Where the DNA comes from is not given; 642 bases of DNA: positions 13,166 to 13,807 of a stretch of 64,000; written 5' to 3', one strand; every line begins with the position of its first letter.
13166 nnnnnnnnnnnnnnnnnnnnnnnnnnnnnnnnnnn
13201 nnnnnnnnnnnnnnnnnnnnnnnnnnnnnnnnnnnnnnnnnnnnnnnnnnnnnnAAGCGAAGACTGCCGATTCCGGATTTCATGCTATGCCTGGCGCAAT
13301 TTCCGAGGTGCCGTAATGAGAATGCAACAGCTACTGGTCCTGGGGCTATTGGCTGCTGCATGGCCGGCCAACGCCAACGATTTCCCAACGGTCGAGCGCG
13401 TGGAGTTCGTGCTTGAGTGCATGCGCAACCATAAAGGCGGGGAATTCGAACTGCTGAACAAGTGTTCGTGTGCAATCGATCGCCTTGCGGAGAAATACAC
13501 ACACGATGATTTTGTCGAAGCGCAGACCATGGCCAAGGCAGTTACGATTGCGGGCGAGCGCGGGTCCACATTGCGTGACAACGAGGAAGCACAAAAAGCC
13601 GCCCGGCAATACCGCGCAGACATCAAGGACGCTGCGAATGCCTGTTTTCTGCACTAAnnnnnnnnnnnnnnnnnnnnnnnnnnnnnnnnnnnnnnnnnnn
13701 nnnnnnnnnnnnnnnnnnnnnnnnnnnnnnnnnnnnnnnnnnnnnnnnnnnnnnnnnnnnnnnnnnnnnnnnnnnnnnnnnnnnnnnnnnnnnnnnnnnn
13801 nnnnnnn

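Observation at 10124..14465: Lanthanide-type xoxFGJ operon extended by an unknown 4-Cys periplasmic protein and a fused SoxY-SoxZ-like thiol carrier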

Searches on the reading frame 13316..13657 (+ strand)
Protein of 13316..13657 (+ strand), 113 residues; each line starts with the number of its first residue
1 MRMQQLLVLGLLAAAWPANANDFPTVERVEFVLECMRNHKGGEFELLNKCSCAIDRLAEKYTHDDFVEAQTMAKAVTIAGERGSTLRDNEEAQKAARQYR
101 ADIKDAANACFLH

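Call 3: search_protein_families(library=ncbifam, proteins=[window:13316-13657:+], max_evalue=0.01)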
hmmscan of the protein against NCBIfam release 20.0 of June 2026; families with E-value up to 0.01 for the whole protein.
window:13316-13657:+ (113 aa): 0 families

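Call 4: search_protein_families(library=pfam, proteins=[window:13316-13657:+], max_evalue=0.01)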
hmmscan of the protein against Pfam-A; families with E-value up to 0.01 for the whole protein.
window:13316-13657:+ (113 aa): 0 families

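Call 6: find_homologous_proteins(query=window:13316-13657:+)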
Query window:13316-13657:+ (113 aa): 289 proteins with E <= 0.001 among 324 candidates; the best 120 are listed.
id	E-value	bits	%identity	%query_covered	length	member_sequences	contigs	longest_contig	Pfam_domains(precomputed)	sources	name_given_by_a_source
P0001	4.1e-63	228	94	98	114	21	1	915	-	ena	-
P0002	2.1e-57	209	86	98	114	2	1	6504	-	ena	-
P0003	5.2e-55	202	84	99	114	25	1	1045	-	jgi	-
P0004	1.3e-54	201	82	99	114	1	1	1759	-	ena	-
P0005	1.7e-54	200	84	96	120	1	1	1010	-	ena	-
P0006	1.2e-53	197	80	98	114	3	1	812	-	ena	-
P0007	6.2e-51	189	81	93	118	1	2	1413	-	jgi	jgi:hypothetical protein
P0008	6.9e-51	189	80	96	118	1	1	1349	-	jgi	jgi:hypothetical protein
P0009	1.6e-50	187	77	98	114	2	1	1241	-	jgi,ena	jgi:hypothetical protein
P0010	3.4e-50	186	76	97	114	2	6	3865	-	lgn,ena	-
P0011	4.2e-50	186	76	98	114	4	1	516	-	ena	-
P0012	9.8e-50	185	76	98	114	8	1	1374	-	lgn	-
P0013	1.2e-49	185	75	98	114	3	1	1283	-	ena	-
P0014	1.8e-49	184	82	82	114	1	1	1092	-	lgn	-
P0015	2.6e-49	183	75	99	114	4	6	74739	-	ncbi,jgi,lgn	jgi:hypothetical protein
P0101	1.6e-43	165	68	99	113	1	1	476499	-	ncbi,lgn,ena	-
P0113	2.0e-42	161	64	99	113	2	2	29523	-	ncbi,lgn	-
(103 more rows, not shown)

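Call 7: find_encoding_contigs(protein=P0101, flank=8000, max_places=3)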
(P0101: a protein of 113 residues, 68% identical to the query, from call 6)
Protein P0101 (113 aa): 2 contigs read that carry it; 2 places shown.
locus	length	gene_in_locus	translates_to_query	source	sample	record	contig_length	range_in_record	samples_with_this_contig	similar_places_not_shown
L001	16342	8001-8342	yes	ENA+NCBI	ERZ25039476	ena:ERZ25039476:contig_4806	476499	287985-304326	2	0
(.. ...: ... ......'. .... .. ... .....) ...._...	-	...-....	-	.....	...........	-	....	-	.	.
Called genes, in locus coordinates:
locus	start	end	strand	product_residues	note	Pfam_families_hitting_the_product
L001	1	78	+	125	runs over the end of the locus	PF01329:Pterin_4a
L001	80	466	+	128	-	PF02152:FolB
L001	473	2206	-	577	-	PF00425:Chorismate_bind, PF01063:Aminotran_4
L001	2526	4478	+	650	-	PF26965:MimR_N, PF01590:GAF, PF00158:Sigma54_activat, PF14532:Sigma54_activ_2, PF25601:AAA_lid_14, PF02954:HTH_8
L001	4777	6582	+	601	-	PF01011:PQQ, PF13360:PQQ_2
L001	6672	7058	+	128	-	PF13442:Cytochrome_CBB3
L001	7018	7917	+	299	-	-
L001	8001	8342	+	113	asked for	-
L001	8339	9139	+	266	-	PF13501:SoxY, PF08770:SoxZ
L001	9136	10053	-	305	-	PF00701:DHDPS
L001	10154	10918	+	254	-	PF03328:HpcH_HpaI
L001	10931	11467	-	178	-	PF11684:DUF3280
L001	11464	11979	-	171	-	PF08303:tRNA_lig_kinase (weak), PF13238:AAA_18, PF13671:AAA_33, PF01202:SKI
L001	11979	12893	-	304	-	PF02826:2-Hacid_dh_C (weak), PF03446:NAD_binding_2, PF00393:6PGD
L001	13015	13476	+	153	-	PF01575:MaoC_dehydratas, PF13452:FAS1_DH_region (weak)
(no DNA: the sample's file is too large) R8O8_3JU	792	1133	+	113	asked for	-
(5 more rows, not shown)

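Call 8: find_encoding_contigs(protein=P0015, flank=8000, max_places=3)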
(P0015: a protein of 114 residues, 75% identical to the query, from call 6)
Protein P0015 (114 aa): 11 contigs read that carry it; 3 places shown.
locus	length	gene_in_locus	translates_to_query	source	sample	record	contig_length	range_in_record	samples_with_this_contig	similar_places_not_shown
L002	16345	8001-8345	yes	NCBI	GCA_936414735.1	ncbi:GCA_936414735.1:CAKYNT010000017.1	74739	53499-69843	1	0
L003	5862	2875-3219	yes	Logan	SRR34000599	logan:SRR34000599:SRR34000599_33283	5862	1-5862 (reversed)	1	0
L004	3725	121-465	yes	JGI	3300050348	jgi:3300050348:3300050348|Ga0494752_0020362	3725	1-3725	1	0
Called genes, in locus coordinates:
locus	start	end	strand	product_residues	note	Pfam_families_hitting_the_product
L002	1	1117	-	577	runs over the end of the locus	PF00425:Chorismate_bind, PF01063:Aminotran_4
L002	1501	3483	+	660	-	PF26965:MimR_N, PF01590:GAF, PF00158:Sigma54_activat, PF14532:Sigma54_activ_2, PF07728:AAA_5 (faint), PF25601:AAA_lid_14, PF02954:HTH_8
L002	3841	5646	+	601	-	PF01011:PQQ, PF13360:PQQ_2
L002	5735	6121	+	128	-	PF13442:Cytochrome_CBB3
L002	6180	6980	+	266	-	-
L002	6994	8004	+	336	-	PF13365:Trypsin_2, PF13429:TPR_15 (weak), PF13428:TPR_14 (faint), PF13432:TPR_16 (faint)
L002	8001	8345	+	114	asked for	-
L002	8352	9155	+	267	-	PF13501:SoxY, PF08770:SoxZ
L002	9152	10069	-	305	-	PF00701:DHDPS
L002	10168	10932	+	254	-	PF03328:HpcH_HpaI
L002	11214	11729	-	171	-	PF13238:AAA_18, PF13671:AAA_33, PF01202:SKI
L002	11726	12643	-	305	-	PF03446:NAD_binding_2, PF00393:6PGD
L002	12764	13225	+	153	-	PF01575:MaoC_dehydratas, PF13452:FAS1_DH_region (weak)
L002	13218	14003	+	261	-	PF02900:LigB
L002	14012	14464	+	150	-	PF13279:4HBT_2, PF03061:4HBT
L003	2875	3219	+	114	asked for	-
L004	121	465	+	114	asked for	-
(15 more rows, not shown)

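Call 9: find_encoding_contigs(protein=P0113, flank=8000, max_places=3)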
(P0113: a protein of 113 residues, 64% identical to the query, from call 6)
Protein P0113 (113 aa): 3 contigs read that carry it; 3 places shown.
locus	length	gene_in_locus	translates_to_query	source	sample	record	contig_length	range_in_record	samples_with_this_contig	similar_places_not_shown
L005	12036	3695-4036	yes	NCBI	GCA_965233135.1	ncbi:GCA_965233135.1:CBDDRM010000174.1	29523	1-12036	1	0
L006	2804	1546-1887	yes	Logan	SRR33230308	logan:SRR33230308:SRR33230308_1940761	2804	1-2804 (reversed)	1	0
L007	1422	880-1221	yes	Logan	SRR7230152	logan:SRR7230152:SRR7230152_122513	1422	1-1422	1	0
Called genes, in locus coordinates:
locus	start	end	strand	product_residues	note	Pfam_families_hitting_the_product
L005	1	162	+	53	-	?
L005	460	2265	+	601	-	PF01011:PQQ, PF13360:PQQ_2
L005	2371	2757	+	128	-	PF13442:Cytochrome_CBB3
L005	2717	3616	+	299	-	-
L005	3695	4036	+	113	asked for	-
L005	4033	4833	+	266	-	PF13501:SoxY, PF08770:SoxZ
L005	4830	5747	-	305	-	PF00701:DHDPS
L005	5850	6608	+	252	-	PF03328:HpcH_HpaI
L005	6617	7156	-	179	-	PF11684:DUF3280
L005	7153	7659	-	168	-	PF08303:tRNA_lig_kinase (weak), PF13238:AAA_18 (weak), PF13671:AAA_33, PF01202:SKI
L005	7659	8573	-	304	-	PF02826:2-Hacid_dh_C (faint), PF03446:NAD_binding_2, PF00393:6PGD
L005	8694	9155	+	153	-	PF01575:MaoC_dehydratas, PF13452:FAS1_DH_region (weak)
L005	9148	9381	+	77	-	-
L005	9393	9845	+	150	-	PF13279:4HBT_2, PF03061:4HBT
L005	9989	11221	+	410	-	PF02771:Acyl-CoA_dh_N, PF02770:Acyl-CoA_dh_M, PF00441:Acyl-CoA_dh_1, PF08028:Acyl-CoA_dh_2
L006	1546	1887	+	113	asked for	-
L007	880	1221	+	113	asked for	-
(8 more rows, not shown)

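Call 24: find_related_loci(query=A1, collection=genome_contigs, flank=8000)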
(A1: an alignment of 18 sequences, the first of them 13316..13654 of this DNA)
Query A1 (113 aa) in genome_contigs; peptide patterns used: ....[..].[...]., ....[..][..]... (x = any residue, [..] = any of these).
58 stretches matched a pattern; 20 encode a relative of the query (tblastn E <= 1e-3); 20 distinct loci.
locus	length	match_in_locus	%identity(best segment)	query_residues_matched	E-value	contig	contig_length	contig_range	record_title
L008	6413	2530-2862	95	2-112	2e-70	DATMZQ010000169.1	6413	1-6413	MAG TPA_asm: Burkholderiales bacterium isolate SMAG_U11139 k141_4902560, whole genome shotgun sequence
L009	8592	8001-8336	73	2-113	3e-54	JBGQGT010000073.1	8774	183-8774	MAG: Gammaproteobacteria bacterium isolate OBJ2_061818_090_20 k141_283555_length_8774_cov_15.4829, whole genome shotgun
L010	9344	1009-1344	71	2-113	1e-52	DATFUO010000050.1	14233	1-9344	MAG TPA_asm: Burkholderiales bacterium isolate SMAG_U9439 k141_941350, whole genome shotgun sequence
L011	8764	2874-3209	70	2-113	1e-52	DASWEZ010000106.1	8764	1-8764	MAG TPA_asm: Burkholderiales bacterium isolate SMAG_U2776 k141_1174642, whole genome shotgun sequence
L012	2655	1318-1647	70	3-112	4e-52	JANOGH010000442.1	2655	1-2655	MAG: Betaproteobacteria bacterium isolate SOY_64_metabat_231_sub SOY_64_k141_1979046, whole genome shotgun sequence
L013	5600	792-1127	71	2-113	1e-51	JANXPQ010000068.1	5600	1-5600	MAG: Betaproteobacteria bacterium isolate GL140_3_concoct_254_sub GL140_3_k141_3096791, whole genome shotgun sequence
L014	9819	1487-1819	69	3-113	1e-51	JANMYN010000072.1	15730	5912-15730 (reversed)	MAG: Betaproteobacteria bacterium isolate OTE_8_metabat_302 OTE_8_k141_4893988, whole genome shotgun sequence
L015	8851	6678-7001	69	6-113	8e-51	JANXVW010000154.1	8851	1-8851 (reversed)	MAG: Betaproteobacteria bacterium isolate GL140_1_metabat_206_sub GL140_1_k141_1745194, whole genome shotgun sequence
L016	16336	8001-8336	68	1-112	1e-49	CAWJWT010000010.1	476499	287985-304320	MAG: uncultured beta proteobacterium isolate MFD01275.bin.2.24 genome assembly, contig: contig_4806, whole genome shotgu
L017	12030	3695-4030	64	1-112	2e-48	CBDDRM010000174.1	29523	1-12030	uncultured bacterium isolate s9_101 genome assembly, contig: s9_101.fak141_1554628, whole genome shotgun sequence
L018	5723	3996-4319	69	6-113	2e-48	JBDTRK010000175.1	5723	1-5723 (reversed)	MAG: Betaproteobacteria bacterium isolate cluster3_bin.244 NODE_76977_length_5723_cov_6.196013, whole genome shotgun seq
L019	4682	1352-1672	68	6-112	1e-48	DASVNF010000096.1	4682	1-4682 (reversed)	MAG TPA_asm: Burkholderiales bacterium isolate SMAG_U3119 k141_349280, whole genome shotgun sequence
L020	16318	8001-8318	61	6-112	3e-40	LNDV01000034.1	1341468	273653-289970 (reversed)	MAG: Betaproteobacteria bacterium Ga0077526 Ga0077526_133.1, whole genome shotgun sequence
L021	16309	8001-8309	62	9-112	7e-39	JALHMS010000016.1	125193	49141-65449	MAG: Burkholderiales bacterium isolate Bin_40_2 c_000000000939, whole genome shotgun sequence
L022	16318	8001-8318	68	11-112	2e-38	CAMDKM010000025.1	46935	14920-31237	MAG: Bordetella parapertussis isolate TH-08apr19-40 genome assembly, contig: TH-08apr19-C1769, whole genome shotgun sequ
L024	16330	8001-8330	46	1-112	6e-32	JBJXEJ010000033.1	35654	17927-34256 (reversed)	MAG: Rhizobacter sp. isolate P.bin.152 k127_1625739, whole genome shotgun sequence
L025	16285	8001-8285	49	19-113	5e-31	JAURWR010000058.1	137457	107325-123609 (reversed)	MAG: Burkholderiaceae bacterium isolate E10_concoct.bin.30_sub E10_k141_500881, whole genome shotgun sequence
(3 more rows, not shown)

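Call 27: search_protein_representatives(alignment_id=A1)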
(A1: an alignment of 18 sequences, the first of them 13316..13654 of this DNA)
Query: 18 sequences, 114 profile positions. Proteins with E-value up to 0.001 (for the whole library): 529; up to 1e-10: 226; up to 1e-30: 5. The best 150 are listed.
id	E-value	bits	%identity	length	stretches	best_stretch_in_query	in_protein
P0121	1.8e-44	166.3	-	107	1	1-86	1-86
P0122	1.7e-36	140.6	-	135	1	5-113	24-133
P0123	4.9e-35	135.9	-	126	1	1-114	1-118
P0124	1.5e-33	131.1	-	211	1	36-114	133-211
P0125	3.3e-31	123.6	-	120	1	12-113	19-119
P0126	2.9e-29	117.3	-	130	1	9-113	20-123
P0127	1.0e-28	115.5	-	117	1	5-113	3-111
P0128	5.4e-28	113.2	-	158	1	19-113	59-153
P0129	6.6e-28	112.9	-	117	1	10-113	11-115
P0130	9.6e-28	112.4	-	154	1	17-114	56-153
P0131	1.1e-27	112.2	-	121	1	8-114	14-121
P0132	1.8e-27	111.5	-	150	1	21-114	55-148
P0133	5.3e-27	110.0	-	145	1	15-111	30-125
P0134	7.1e-27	109.6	-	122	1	7-113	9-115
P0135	1.4e-26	108.6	-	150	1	10-113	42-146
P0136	1.6e-26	108.4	-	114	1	5-114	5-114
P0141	6.1e-26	106.6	-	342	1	16-113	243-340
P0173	5.1e-21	90.7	-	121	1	5-112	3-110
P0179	2.1e-20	88.7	-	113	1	1-113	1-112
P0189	1.7e-19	85.8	-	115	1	4-111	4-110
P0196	1.1e-18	83.2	-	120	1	5-112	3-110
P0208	7.0e-18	80.6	-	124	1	7-111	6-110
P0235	1.0e-15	73.7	-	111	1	1-112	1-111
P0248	3.3e-15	72.0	-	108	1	4-112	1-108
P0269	4.6e-14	68.3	-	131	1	10-113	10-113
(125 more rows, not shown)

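Call 28: predict_structure(alignment_id=A1)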
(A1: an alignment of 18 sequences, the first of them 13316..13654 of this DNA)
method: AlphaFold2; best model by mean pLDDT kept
length: 113 residues; sequences in the alignment: 18
mean_pLDDT: 71.1   pTM: 0.55
mean pLDDT of the five models: 71.1, 69.2, 69.2, 61.8, 48.7
residues with pLDDT >= 90: 2; 70-90: 64; 50-70: 36; < 50: 11
segments of 3 or more residues with pLDDT < 50: 13-23
pLDDT, mean of each block of 10 residues (from residue 1): 55 45 50 62 70 85 84 83 75 88 86 67
secondary structure, 60 per line:
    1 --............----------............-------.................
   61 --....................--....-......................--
elements in order: H3-14 H25-36 H44-60 H63-82 H85-88 H90-111

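Call 31: search_protein_families(library=pfam, alignment_id=A2, max_evalue=1)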
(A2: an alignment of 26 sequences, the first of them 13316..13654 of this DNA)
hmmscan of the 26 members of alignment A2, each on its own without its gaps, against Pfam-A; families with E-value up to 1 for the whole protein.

A. member 1, window:13316-13654:+ (113 aa): 1 family
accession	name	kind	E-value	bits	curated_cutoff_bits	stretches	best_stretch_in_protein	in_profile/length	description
PF24422.1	DUF7552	-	0.028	15.1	27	1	54-104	9-59/76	Domain of unknown function (DUF7552)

B. families by the number of members that match (of 26 scanned): 16 families
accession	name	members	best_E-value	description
PF24293.1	TPR_Edg1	1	0.0072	Edg1, TPR repeats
PF13475.11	DUF4116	1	0.026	Domain of unknown function (DUF4116)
PF24422.1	DUF7552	1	0.028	Domain of unknown function (DUF7552)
PF22730.1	NCC-H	1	0.03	NACHT C-terminal Cysteine and Histidine-containing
PF02953.20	zf-Tim10_DDP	1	0.034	Tim10/DDP family zinc finger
PF18074.6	PriA_C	1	0.055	Primosomal protein N C-terminal domain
PF11657.13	Activator-TraM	1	0.055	Transcriptional activator TraM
PF24300.1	KWL1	1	0.064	Kiwellin-1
PF01653.23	DNA_ligase_aden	1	0.088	NAD-dependent DNA ligase adenylation domain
PF16636.10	APC_u15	1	0.12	Unstructured region on APC between APC_crr regions 5 and 6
PF12835.12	Integrase_1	1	0.13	Integrase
PF00319.23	SRF-TF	1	0.14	SRF-type transcription factor (DNA-binding and dimerisation domain)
PF19622.4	DUF6127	1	0.16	Family of unknown function (DUF6127)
PF06247.17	Plasmod_Pvs28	1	0.16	Pvs28 EGF domain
PF02875.26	Mur_ligase_C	1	0.17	Mur ligase, glutamate ligase domain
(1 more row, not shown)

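Call 32: search_solved_structures(query=A2, max_evalue=10)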
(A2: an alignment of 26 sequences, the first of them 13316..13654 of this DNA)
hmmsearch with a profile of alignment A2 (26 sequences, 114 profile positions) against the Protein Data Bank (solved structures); distinct sequences matched with E-value up to 10: 0.

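Call 34: find_encoding_contigs(protein=P0127, flank=7000, max_places=3)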
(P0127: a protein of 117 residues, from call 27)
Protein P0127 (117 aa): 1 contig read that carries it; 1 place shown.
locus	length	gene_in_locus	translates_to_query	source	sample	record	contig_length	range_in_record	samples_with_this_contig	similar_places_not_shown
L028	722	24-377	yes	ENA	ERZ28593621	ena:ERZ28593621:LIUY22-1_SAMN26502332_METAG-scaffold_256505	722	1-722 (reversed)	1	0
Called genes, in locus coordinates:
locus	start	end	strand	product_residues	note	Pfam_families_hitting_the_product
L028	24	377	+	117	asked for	-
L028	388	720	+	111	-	?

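Call 35: find_encoding_contigs(protein=P0179, flank=7000, max_places=3)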
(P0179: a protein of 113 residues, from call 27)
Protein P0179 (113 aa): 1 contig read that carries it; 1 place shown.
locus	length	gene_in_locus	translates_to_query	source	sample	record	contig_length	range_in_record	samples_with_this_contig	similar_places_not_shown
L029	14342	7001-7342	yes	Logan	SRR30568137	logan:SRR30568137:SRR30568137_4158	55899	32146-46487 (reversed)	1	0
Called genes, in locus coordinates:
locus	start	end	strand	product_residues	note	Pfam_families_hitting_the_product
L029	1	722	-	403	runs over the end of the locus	PF02655:ATP-grasp_3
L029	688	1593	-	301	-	PF09176:Mpt_N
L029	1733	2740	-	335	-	PF00288:GHMP_kinases_N, PF08544:GHMP_kinases_C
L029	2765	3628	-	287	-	PF09176:Mpt_N, PF01488:Shikimate_DH (weak)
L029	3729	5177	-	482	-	PF02233:PNTB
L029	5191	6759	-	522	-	PF05222:AlaDh_PNT_N, PF01262:AlaDh_PNT_C, PF12769:PNTB_4TM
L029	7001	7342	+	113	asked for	-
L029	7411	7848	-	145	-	PF00127:Copper-bind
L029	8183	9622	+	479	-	PF00749:tRNA-synt_1c, PF19269:Anticodon_2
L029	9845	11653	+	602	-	PF01011:PQQ, PF13360:PQQ_2, PF13570:Beta-prop_ACSF4 (faint), PF01011:PQQ (weak)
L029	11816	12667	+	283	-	PF00497:SBP_bac_3 (faint)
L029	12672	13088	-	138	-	PF04386:SspB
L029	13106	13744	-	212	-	PF02798:GST_N, PF13417:GST_N_3, PF13409:GST_N_2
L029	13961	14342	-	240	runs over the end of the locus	PF02167:Cytochrom_C1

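Call 36: find_homologous_proteins(query=A2, max_evalue=0.00001)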
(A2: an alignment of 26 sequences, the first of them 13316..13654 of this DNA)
Query A2 (26 sequences) (113 aa, profile of the alignment): 3656 proteins with E <= 0.00001 among 7396 candidates; the best 120 are listed.
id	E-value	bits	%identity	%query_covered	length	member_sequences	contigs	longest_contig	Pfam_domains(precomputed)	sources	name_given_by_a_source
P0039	1.7e-41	158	74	96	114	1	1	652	-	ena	-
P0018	4.5e-41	157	75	98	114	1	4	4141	-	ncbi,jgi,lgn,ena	jgi:hypothetical protein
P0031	4.9e-41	157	72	98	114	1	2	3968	-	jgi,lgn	jgi:hypothetical protein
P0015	5.0e-41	157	75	99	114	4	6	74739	-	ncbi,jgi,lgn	jgi:hypothetical protein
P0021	5.1e-41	157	73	98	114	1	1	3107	-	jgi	jgi:hypothetical protein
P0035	6.1e-41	156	74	97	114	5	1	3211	-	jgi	jgi:hypothetical protein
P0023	6.6e-41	156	74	97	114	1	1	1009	-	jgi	-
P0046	8.3e-41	156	73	97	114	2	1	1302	-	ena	-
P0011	9.3e-41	156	76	98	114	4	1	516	-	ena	-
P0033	1.4e-40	155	71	99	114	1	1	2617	-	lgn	-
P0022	1.4e-40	155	82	83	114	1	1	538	-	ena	-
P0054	1.7e-40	155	71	98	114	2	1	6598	-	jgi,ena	-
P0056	1.8e-40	155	73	97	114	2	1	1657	-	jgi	jgi:hypothetical protein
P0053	1.8e-40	155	72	98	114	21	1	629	-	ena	-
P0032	2.1e-40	155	73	99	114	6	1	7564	-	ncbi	-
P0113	1.4e-39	152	64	99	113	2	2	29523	-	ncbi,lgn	-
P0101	1.8e-39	152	68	99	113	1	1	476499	-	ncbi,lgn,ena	-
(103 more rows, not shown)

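Call 38: predict_structure(alignment_id=A2)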
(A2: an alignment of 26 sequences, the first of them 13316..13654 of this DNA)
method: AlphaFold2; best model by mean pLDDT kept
length: 113 residues; sequences in the alignment: 26
mean_pLDDT: 90.6   pTM: 0.75
mean pLDDT of the five models: 90.6, 89.4, 88.8, 88.6, 87.5
residues with pLDDT >= 90: 87; 70-90: 14; 50-70: 12; < 50: 0
segments of 3 or more residues with pLDDT < 50: none
pLDDT, mean of each block of 10 residues (from residue 1): 70 66 91 98 98 97 96 95 92 97 98 93
secondary structure, 60 per line:
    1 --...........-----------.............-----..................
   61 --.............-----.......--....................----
elements in order: H3-13 H25-37 H43-60 H63-75 H81-87 H90-109
